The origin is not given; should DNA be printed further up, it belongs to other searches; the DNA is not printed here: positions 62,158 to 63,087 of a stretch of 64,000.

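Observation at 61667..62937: Sortase plus Pro/Ser/Thr-rich substrate-like protein embedded inside the modification cluster; non-canonical C-terminal sorting signal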

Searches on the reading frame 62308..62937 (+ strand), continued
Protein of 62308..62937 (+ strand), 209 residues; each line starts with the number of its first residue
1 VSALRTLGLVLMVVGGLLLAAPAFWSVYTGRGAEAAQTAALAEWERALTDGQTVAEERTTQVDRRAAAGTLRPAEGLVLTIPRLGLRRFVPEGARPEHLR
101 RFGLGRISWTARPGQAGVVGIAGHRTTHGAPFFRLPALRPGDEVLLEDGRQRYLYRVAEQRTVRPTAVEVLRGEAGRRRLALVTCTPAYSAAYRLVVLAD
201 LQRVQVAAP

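Call 15: find_encoding_contigs(protein=P0051, flank=8000, max_places=2)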
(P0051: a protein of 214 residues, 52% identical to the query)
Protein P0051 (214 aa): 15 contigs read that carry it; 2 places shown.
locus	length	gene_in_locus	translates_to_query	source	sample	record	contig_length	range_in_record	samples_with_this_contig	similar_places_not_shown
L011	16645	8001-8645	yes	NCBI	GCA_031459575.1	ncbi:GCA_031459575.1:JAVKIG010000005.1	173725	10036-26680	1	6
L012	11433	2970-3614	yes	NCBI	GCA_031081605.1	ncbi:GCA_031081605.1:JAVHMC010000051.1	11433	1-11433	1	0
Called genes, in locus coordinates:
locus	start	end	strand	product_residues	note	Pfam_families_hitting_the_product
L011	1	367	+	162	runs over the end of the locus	PF01967:MoaC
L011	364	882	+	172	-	PF00994:MoCF_biosynth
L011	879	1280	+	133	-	PF03061:4HBT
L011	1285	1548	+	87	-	-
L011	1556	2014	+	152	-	PF01668:SmpB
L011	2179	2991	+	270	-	-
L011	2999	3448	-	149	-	PF08905:DUF1850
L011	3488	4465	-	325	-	PF16868:NMT1_3, PF09084:NMT1 (weak)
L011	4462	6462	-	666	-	PF06808:DctM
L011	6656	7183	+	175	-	PF00188:CAP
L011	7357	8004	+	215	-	-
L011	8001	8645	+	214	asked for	PF04203:Sortase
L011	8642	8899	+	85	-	-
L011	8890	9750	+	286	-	-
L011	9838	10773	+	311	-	PF03069:FmdA_AmdA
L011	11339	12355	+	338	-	PF01040:UbiA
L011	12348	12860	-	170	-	PF00395:SLH (faint)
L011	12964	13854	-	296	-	PF08450:SGL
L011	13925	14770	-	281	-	PF00248:Aldo_ket_red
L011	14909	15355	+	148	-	-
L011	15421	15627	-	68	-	-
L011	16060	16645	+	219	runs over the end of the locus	PF03737:RraA-like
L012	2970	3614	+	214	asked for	PF04203:Sortase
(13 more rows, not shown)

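Call 24: find_related_loci(query=A1, collection=genome_contigs, flank=6000)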
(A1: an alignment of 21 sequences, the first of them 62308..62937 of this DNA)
Query A1 (209 aa) in genome_contigs; peptide patterns used: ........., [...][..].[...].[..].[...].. (x = any residue, [..] = any of these).
600 stretches matched a pattern (row limit reached: there are more); 595 encode a relative of the query (tblastn E <= 1e-3); the best 80 are kept; 80 distinct loci.
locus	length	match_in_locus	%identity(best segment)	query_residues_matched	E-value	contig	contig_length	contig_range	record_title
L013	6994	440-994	51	2-204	1e-57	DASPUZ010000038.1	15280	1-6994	MAG TPA_asm: bacterium isolate SMAG_U12316 k141_1312038, whole genome shotgun sequence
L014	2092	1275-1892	51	4-207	2e-54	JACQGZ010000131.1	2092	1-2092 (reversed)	MAG: Armatimonadetes bacterium isolate NC_groundwater_1086_Ag_S2p5_69_74 S_2p5_S6_coassembly_k141_2121033, whole genome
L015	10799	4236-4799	47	4-209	2e-53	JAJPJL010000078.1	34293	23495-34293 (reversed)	MAG: Bacillota bacterium isolate Centralia_MAG_47 k107_20860661, whole genome shotgun sequence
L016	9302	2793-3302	53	21-202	6e-51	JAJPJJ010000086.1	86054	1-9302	MAG: Bacillota bacterium isolate Centralia_MAG_45 k107_990901, whole genome shotgun sequence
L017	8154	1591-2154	48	5-204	3e-50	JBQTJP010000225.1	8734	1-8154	MAG: Armatimonadota bacterium isolate SAR42 c_000000068417, whole genome shotgun sequence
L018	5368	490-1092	36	4-201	3e-33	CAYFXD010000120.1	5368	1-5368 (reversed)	MAG TPA_asm: uncultured Actinomycetota bacterium isolate ERP108616_co1_402 genome assembly, contig: k119_1308818, whole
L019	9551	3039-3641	33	4-204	3e-29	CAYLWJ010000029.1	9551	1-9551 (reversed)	MAG TPA_asm: uncultured Actinomycetota bacterium isolate SRP231805_co4_8 genome assembly, contig: k141_172886, whole gen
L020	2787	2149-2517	45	78-202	8e-29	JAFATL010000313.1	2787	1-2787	MAG: Actinomycetota bacterium isolate CP_BM_ER_R9_11 BM_ER_R9_k147_2520590, whole genome shotgun sequence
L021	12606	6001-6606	38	7-201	1e-28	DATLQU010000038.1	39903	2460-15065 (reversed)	MAG TPA_asm: Acidimicrobiales bacterium isolate SMAG_U13886 k141_867587, whole genome shotgun sequence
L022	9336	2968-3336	43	78-202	2e-28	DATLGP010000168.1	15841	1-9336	MAG TPA_asm: Actinomycetota bacterium isolate SMAG_U13617 k141_4716, whole genome shotgun sequence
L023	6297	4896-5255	48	81-202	1e-28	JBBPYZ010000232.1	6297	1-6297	MAG: Acidimicrobiales bacterium isolate bin.234 bin.234_S1Ck141_251404_length_6297_cov_23.0000, whole genome shotgun seq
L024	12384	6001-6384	48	79-208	3e-28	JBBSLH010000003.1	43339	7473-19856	MAG: Acidimicrobiales bacterium isolate metawrap_LS4_58 metawrap_LS4_58_K_833364_L_43339_cov_18.9777, whole genome shotg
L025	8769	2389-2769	47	81-209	4e-28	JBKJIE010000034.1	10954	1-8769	MAG: Acidimicrobiales bacterium isolate ant_bin.146 S1Ck117_1757251_flag_0_multi_27.3465_len_10954, whole genome shotgun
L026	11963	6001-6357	48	81-201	4e-28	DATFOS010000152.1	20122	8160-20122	MAG TPA_asm: Acidimicrobiales bacterium isolate SMAG_U9283 k141_34690, whole genome shotgun sequence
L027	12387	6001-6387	43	79-209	1e-27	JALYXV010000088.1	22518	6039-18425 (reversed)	MAG: Actinomycetota bacterium isolate KAP bin22 SD1490-92_k127_1239758, whole genome shotgun sequence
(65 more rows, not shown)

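Call 25: find_related_loci(query=A1, collection=metagenome_contigs, flank=5000)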
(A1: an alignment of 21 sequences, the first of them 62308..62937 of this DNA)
Query A1 (209 aa) in metagenome_contigs; peptide patterns used: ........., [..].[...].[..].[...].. (x = any residue, [..] = any of these).
600 stretches matched a pattern (row limit reached: there are more); 595 encode a relative of the query (tblastn E <= 1e-3); the best 80 are kept; 80 distinct loci.
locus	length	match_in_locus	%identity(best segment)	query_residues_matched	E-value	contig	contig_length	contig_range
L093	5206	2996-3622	97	1-209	4e-126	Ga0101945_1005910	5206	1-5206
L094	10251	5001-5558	52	4-205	4e-58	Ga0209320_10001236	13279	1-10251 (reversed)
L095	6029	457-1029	49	7-208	4e-55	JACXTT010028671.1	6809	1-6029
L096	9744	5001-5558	54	4-205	5e-54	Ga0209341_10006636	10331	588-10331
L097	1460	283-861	50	5-204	1e-54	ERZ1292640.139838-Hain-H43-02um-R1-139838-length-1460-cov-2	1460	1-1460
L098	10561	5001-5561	46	4-208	5e-51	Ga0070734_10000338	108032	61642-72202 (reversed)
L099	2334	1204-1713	53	21-202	2e-51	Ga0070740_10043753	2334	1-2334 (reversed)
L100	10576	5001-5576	49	2-202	5e-50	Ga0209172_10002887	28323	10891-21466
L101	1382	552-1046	47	37-192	3e-33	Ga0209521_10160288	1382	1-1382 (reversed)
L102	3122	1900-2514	37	4-209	2e-30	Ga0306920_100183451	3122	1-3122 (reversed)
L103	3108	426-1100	36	2-206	1e-29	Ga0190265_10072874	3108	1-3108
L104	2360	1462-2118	34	4-204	2e-29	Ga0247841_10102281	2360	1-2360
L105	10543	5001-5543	38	8-201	9e-29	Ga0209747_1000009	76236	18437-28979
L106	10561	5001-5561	38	2-201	1e-28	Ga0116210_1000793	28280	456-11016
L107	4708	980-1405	41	62-205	8e-29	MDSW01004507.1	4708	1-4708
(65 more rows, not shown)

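Call 34: search_solved_structures(query=window:62308-62937:+, max_evalue=1e-12, show_alignments=3)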
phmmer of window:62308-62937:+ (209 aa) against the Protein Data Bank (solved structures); distinct sequences matched with E-value up to 1e-12: 3.
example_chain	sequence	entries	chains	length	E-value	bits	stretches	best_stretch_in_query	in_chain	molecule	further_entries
5go6_A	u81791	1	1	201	3.2e-19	72.6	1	77-205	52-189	Putative secreted protein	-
5go5_A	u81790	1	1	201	1.1e-18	70.8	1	77-205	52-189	sortase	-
5cuw_A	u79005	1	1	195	2.9e-14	56.4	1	64-199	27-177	SrtE1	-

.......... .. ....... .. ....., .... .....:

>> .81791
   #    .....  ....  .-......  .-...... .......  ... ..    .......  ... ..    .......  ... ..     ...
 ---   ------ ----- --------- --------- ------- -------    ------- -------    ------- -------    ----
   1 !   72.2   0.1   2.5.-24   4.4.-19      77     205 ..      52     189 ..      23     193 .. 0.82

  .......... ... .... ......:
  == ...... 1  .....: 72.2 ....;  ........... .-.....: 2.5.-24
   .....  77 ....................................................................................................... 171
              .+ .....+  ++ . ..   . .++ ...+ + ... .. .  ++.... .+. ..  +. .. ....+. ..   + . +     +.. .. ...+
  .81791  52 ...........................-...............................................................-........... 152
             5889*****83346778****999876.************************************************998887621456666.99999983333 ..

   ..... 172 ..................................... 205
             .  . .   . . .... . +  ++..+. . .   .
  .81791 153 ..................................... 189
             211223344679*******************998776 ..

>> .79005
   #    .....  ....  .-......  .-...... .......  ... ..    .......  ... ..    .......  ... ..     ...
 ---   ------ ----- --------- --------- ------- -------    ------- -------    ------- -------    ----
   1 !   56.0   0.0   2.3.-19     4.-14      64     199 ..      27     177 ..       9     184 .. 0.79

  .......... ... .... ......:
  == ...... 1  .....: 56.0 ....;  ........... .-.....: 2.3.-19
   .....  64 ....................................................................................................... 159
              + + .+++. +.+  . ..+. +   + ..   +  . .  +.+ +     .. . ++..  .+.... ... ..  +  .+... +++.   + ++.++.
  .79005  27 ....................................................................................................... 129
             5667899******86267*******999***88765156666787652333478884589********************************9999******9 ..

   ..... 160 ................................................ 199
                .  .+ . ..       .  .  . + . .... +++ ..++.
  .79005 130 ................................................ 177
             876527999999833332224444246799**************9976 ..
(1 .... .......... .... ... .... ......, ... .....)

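Call 36: find_homologous_proteins(query=L001:11203-12228:+, max_evalue=0.00001)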
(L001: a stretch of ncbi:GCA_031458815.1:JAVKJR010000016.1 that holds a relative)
Query L001:11203-12228:+ (341 aa): 4 proteins with E <= 0.00001 among 8000 candidates.
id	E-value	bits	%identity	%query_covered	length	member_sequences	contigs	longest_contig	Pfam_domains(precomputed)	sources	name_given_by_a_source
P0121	3.1e-195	666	94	95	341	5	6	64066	PF27840.1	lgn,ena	-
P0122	1.5e-45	174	45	84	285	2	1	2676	-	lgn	-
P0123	6.4e-32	129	38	79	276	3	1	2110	PF07475.18,PF27840.1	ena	-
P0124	3.5e-12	64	75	14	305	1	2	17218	-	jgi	jgi:hypothetical protein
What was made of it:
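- Tried and rejected: find_homologous_proteins with the kinase gave only 4 hits, limited by the word prefilter (call 36).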

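Call 46: search_protein_representatives(alignment_id=A2)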
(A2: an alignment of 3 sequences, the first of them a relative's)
Query: 3 sequences, 279 profile positions. Proteins with E-value up to 0.001 (for the whole library): 14335; up to 1e-10: 1836; up to 1e-30: 9. The best 150 are listed.
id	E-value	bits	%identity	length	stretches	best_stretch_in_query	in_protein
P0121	2.3e-125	434.1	-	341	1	4-274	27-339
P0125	4.5e-86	305.2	-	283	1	19-277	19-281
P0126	7.0e-76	271.8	-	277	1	8-274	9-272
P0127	4.5e-74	265.9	-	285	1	16-271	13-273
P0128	4.2e-70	252.8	-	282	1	15-273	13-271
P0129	9.9e-65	235.2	-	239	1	83-277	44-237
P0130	1.5e-39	152.6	-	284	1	141-277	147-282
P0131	2.4e-38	148.7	-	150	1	129-271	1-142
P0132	5.0e-38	147.6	-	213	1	136-274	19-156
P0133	1.1e-29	120.2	-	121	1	161-269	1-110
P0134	8.6e-25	104.2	-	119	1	23-125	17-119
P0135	7.4e-24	101.1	-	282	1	66-236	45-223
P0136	4.9e-23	98.4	-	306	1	100-272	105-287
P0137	3.8e-22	95.5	-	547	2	98-179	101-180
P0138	9.3e-22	94.2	-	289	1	98-272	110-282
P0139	2.2e-21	93.0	-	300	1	20-274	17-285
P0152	1.1e-19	87.4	-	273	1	27-271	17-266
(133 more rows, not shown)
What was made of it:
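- On HprK-related kinase A (TIGR04352): The clade is separated from the bulk of the family (call 46).
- Closest known: HprK-related kinase A system. Different: The sortase-linked proteins form a separate small subfamily (call 46).
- The kinase subfamily is small and distinct, with 9 representatives at E<=1e-30 and then a gap (call 46).
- Tried and rejected: It was replaced by the exhaustive profile search (call 46).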

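Call 48: search_protein_families(library=ncbifam, alignment_id=A3, max_evalue=0.00001)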
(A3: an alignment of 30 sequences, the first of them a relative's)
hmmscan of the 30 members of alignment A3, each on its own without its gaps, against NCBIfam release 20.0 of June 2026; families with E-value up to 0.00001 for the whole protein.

A. member 1, P0135 (282 aa): 2 families
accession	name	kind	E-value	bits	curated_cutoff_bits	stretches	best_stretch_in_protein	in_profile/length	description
TIGR04352.1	HprK_rel_A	equivalog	3.4e-34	118.2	200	1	47-259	65-280/280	HprK-related kinase A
NF000361.1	self_FomB_kinase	exception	5.2e-06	25.7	400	1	72-211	119-254/325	FomB family phosphonate monophosphate kinase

B. families by the number of members that match (of 30 scanned): 4 families
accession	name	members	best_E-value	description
TIGR04352.1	HprK_rel_A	30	6.7e-45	HprK-related kinase A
TIGR04355.1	HprK_rel_B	17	4.2e-09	HprK-related kinase B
TIGR00679.1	hpr-ser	1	4.7e-06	HPr(Ser) kinase/phosphatase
NF000361.1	self_FomB_kinase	1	5.2e-06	FomB family phosphonate monophosphate kinase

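Call 49: search_protein_families(library=pfam, proteins=[P0121, P0125, P0126, P0127, L007:8606-8872:+, L009:8630-8926:+, L011:8642-8899:+, L009:3883-4542:+], max_evalue=0.01)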
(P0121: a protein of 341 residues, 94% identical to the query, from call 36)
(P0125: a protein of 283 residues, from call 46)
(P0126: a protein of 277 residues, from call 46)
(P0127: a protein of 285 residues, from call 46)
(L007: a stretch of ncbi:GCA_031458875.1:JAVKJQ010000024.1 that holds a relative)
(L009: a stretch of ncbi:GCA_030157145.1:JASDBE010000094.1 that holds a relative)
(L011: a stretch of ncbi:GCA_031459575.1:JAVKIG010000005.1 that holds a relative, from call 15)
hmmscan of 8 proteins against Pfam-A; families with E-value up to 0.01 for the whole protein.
P0121 (341 aa): 6 families
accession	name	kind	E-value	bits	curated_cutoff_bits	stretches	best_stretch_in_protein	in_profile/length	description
PF13191.12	AAA_16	-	9.5e-05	23.4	32.6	1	140-168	18-46/167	AAA ATPase domain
PF07475.17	Hpr_kinase_C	-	0.0025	17.8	33.3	1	131-178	3-50/171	HPr Serine kinase C-terminal domain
PF00005.33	ABC_tran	-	0.0041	18.1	25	1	145-169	10-34/137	ABC transporter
PF03193.22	RsgA_GTPase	-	0.0042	17.4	30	1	144-169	104-129/174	RsgA GTPase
PF20703.3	nSTAND1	-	0.0075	16.4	27.1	0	147-170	34-57/379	Novel STAND NTPase 1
PF13521.12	AAA_28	-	0.0077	16.9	27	0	149-179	2-32/164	AAA domain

P0125 (283 aa): 3 families
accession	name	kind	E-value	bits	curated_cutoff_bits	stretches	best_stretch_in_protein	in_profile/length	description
PF13401.12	AAA_22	-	0.0021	18.8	27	1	119-208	7-52/130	AAA domain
PF13191.12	AAA_16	-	0.0023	18.9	32.6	1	102-140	9-51/167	AAA ATPase domain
PF00005.33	ABC_tran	-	0.0098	16.9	25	0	116-140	10-34/137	ABC transporter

P0126 (277 aa): 1 family
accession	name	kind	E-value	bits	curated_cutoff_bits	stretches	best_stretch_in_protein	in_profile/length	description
PF07475.17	Hpr_kinase_C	-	5e-05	23.3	33.3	1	101-144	8-51/171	HPr Serine kinase C-terminal domain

P0127 (285 aa): 1 family
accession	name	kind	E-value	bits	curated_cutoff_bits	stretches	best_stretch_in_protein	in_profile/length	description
PF07475.17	Hpr_kinase_C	-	4.1e-05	23.6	33.3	1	99-142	9-52/171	HPr Serine kinase C-terminal domain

L007:8606-8872:+ (88 aa): 2 families
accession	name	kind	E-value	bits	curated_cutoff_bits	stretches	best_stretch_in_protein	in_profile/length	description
PF12840.13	HTH_20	-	0.00023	21.5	27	1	26-72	1-50/51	Helix-turn-helix domain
PF05402.18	PqqD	-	0.0092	16.7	23.4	0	13-50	1-39/67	Coenzyme PQQ synthesis protein D (PqqD)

L009:8630-8926:+ (98 aa): 5 families
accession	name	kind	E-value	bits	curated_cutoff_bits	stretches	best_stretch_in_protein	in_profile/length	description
PF05402.18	PqqD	-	5.5e-05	23.9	23.4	1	26-63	1-39/67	Coenzyme PQQ synthesis protein D (PqqD)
PF20271.3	CATASP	-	0.0019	18.5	29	1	44-89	15-60/86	CATRA-Associated Small Protein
PF16365.12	EutK_C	-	0.0031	17.9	27.5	1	41-87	2-48/52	Ethanolamine utilization protein EutK C-terminus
PF17782.7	DprA_WH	-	0.0035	17.8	22.9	1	54-87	26-59/61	DprA winged helix domain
PF00392.27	GntR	-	0.006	16.6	27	0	58-84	29-55/64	Bacterial regulatory proteins, gntR family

L011:8642-8899:+ (85 aa): 1 family
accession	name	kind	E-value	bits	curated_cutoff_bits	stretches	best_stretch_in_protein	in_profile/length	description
PF24270.1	HTH_Cmi2_C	-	0.0042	17.8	27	1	39-77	87-125/125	Cmi2, C-terminal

L009:3883-4542:+ (219 aa): 1 family
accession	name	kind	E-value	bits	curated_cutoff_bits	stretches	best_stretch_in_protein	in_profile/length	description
PF00188.32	CAP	-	5.9e-12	46.9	21.1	1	60-175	1-117/117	Cysteine-rich secretory protein family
